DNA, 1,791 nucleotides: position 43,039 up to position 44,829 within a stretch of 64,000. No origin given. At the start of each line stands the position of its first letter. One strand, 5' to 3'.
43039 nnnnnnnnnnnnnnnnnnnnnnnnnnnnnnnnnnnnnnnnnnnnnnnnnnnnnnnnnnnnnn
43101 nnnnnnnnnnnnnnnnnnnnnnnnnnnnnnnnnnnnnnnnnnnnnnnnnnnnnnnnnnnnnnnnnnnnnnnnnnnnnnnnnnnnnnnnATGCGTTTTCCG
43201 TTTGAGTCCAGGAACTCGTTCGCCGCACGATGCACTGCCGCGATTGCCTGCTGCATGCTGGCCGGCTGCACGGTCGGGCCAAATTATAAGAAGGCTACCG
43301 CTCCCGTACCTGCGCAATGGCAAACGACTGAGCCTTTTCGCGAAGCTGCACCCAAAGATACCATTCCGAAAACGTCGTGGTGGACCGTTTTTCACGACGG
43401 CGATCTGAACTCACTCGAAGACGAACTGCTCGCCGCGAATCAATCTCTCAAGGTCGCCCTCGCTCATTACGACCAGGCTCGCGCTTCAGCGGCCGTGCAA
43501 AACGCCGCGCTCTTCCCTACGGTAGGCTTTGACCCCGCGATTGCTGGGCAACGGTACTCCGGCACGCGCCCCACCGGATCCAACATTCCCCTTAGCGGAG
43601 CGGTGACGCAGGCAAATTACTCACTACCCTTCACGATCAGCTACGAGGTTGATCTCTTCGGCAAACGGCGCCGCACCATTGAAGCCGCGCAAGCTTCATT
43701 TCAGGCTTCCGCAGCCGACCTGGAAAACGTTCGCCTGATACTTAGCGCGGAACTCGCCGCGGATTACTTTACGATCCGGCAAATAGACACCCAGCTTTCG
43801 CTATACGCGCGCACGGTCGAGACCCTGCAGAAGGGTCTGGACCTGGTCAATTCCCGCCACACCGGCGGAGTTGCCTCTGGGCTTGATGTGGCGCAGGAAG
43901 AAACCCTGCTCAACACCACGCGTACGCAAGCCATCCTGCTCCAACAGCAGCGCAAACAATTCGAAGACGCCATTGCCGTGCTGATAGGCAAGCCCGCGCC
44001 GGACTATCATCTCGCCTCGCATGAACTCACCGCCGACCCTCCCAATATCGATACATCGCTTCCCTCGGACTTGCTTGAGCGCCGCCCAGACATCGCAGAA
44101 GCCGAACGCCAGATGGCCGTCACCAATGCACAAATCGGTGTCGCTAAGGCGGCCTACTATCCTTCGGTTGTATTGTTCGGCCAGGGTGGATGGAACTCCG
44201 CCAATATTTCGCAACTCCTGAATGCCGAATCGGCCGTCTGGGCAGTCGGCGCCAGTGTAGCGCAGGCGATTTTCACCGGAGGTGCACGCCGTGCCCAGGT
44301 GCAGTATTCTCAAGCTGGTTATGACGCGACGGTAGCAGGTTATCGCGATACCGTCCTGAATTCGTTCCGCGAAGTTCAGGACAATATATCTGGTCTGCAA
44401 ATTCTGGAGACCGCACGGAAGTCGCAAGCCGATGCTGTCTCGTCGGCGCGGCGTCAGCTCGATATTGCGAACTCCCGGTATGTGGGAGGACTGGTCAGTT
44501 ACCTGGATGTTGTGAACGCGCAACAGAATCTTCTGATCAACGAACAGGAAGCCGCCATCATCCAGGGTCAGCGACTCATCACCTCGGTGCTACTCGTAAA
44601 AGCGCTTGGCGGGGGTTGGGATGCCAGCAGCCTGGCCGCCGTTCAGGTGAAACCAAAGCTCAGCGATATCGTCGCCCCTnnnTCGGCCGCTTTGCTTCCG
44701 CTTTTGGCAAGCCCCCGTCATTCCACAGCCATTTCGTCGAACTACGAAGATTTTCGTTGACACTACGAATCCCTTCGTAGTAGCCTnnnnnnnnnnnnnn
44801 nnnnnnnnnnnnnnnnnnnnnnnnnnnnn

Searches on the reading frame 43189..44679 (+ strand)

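Call 72: search_protein_families(library=pfam, proteins=[window:43189-44679:+], max_evalue=0.00001)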
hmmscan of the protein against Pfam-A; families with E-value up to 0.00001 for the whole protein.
window:43189-44679:+ (497 aa): 1 family
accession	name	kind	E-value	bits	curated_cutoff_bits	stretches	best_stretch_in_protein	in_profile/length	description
PF02321.23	OEP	-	4.8e-44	150.8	22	2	294-474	7-187/187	Outer membrane efflux protein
